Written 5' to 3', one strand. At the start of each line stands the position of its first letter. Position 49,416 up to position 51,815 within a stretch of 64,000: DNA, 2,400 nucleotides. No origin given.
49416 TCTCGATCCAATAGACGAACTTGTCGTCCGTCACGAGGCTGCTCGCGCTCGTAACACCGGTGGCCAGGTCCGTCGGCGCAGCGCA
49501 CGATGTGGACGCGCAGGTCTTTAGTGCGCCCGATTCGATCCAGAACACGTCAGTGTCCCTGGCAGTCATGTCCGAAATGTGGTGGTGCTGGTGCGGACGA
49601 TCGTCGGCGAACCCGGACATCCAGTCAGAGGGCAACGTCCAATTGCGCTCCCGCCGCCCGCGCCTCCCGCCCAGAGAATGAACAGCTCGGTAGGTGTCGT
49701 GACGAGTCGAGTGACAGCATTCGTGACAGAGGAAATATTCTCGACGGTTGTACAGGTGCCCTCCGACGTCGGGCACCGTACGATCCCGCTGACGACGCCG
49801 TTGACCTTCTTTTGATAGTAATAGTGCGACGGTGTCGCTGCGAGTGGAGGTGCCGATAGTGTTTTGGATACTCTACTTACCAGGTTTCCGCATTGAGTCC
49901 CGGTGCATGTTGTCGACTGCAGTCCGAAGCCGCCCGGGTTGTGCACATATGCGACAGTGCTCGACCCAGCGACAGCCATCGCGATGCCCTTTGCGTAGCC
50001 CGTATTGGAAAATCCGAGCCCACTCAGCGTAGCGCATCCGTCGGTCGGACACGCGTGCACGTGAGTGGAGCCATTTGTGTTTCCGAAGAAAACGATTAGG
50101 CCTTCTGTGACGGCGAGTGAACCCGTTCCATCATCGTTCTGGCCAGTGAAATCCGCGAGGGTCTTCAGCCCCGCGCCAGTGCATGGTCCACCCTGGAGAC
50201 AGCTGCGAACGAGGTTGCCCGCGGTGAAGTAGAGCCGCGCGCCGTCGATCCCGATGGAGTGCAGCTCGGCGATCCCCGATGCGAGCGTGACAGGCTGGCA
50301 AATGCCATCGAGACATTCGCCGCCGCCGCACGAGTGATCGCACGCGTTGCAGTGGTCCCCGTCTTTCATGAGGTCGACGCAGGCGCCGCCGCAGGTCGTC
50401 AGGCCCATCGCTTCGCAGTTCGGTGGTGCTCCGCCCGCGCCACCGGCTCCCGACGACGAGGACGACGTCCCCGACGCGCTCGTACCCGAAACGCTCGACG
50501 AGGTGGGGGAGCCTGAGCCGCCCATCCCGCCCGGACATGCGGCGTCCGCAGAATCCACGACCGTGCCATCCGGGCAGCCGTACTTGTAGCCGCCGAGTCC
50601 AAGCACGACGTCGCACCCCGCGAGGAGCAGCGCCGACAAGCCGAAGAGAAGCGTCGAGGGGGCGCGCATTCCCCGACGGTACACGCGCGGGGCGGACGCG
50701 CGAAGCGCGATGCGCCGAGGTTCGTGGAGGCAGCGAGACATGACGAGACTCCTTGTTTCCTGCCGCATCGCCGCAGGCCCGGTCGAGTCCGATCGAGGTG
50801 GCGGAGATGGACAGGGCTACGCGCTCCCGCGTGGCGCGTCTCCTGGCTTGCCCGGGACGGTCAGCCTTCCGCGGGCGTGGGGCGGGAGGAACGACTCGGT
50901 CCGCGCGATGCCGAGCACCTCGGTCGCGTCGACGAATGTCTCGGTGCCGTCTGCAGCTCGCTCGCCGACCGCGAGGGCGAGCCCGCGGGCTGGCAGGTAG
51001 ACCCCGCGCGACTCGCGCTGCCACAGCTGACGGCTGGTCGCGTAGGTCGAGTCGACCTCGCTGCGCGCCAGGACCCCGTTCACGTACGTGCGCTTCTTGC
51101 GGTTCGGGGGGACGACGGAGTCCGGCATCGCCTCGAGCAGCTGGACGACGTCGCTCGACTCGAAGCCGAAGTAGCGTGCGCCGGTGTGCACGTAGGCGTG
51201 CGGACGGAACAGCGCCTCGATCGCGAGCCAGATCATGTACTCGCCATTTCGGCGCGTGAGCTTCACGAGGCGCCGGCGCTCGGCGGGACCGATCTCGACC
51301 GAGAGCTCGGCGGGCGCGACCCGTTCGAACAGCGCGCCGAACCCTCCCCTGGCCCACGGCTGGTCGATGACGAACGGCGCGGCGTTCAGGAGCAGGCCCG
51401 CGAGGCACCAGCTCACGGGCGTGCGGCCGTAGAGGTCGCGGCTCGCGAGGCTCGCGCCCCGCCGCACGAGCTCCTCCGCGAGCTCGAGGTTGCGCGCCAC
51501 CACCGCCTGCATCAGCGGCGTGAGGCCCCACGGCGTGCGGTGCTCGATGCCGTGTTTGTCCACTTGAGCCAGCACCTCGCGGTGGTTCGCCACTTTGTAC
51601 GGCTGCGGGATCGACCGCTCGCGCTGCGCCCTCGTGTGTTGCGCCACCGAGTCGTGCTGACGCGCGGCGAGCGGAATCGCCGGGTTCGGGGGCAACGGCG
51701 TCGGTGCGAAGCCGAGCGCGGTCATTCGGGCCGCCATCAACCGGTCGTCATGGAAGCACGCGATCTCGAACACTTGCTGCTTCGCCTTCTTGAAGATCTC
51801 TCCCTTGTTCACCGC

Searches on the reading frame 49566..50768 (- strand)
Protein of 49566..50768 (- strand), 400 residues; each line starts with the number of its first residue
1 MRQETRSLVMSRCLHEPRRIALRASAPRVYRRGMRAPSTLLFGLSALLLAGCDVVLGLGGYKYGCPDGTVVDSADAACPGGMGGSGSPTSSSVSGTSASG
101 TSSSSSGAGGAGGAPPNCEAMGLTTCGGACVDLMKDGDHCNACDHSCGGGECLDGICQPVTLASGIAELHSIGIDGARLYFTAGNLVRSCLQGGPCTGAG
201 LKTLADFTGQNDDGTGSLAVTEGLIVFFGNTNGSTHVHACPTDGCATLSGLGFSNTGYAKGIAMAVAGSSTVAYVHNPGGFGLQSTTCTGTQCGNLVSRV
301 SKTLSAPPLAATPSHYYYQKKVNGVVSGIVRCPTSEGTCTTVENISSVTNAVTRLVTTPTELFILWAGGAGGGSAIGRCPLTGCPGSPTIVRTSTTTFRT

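Call 5: search_protein_families(library=pfam, proteins=[window:49566-50768:-], max_evalue=0.01)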
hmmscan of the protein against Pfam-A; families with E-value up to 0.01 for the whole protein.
window:49566-50768:- (400 aa): 1 family
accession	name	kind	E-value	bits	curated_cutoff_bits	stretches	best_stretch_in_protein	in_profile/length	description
PF04885.19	Stig1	-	0.0063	17.4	24.1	1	122-158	46-83/85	Stigma-specific STIG1-like protein family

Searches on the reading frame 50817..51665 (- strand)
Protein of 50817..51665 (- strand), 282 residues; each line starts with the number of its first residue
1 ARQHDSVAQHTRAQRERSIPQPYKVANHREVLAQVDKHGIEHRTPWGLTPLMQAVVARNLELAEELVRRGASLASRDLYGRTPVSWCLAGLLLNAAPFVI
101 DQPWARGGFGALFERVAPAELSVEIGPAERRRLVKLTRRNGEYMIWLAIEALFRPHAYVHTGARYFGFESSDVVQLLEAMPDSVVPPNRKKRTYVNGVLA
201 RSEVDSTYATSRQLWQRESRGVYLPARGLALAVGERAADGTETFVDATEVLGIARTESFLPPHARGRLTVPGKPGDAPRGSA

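Call 52: search_protein_families(library=pfam, proteins=[window:50817-51665:-], max_evalue=10)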
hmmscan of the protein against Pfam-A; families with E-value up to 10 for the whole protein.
window:50817-51665:- (282 aa): 5 families
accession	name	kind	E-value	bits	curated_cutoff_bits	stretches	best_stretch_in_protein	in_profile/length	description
PF00023.36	Ank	-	0.00039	21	21.1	1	47-77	2-32/33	Ankyrin repeat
PF12796.13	Ank_2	-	0.00041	21.3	27.3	1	38-88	20-68/90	Ankyrin repeats (3 copies)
PF13857.12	Ank_5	-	0.0029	18.4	27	1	42-84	11-53/56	Ankyrin repeats (many copies)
PF13606.12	Ank_3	-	0.014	16.3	22.3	1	47-73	2-28/30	Ankyrin repeat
PF05965.19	FYRC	-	0.024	15.2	21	1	160-182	50-72/84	F/Y rich C-terminus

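Call 55: predict_structure(alignment_id=A4)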
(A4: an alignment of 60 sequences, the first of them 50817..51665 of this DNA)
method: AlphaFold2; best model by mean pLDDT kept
length: 282 residues; sequences in the alignment: 60
mean_pLDDT: 92.5   pTM: 0.89
mean pLDDT of the five models: 92.5, 91.7, 91.6, 91.3, 90.8
residues with pLDDT >= 90: 227; 70-90: 43; 50-70: 9; < 50: 3
segments of 3 or more residues with pLDDT < 50: 280-282
pLDDT, mean of each block of 10 residues (from residue 1): 81 91 96 98 96 98 98 95 97 89 97 98 94 97 97 88 85 97 98 98 96 96 95 93 95 92 88 57 46
secondary structure, 60 per line:
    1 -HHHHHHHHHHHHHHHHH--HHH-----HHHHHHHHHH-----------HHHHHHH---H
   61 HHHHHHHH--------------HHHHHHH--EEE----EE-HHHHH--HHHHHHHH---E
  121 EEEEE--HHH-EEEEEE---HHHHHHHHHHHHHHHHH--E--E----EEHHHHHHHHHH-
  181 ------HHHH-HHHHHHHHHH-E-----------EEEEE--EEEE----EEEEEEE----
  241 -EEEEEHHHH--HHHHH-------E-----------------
elements in order: H2-18 H29-38 H50-56 H60-68 H83-89 E92-94 H102-106 H109-116 E120-125 E132-137 H141-157 H170-179 H187-190 H192-201 E215-219 E222-225 E230-236 E242-246 H247-250 H253-257
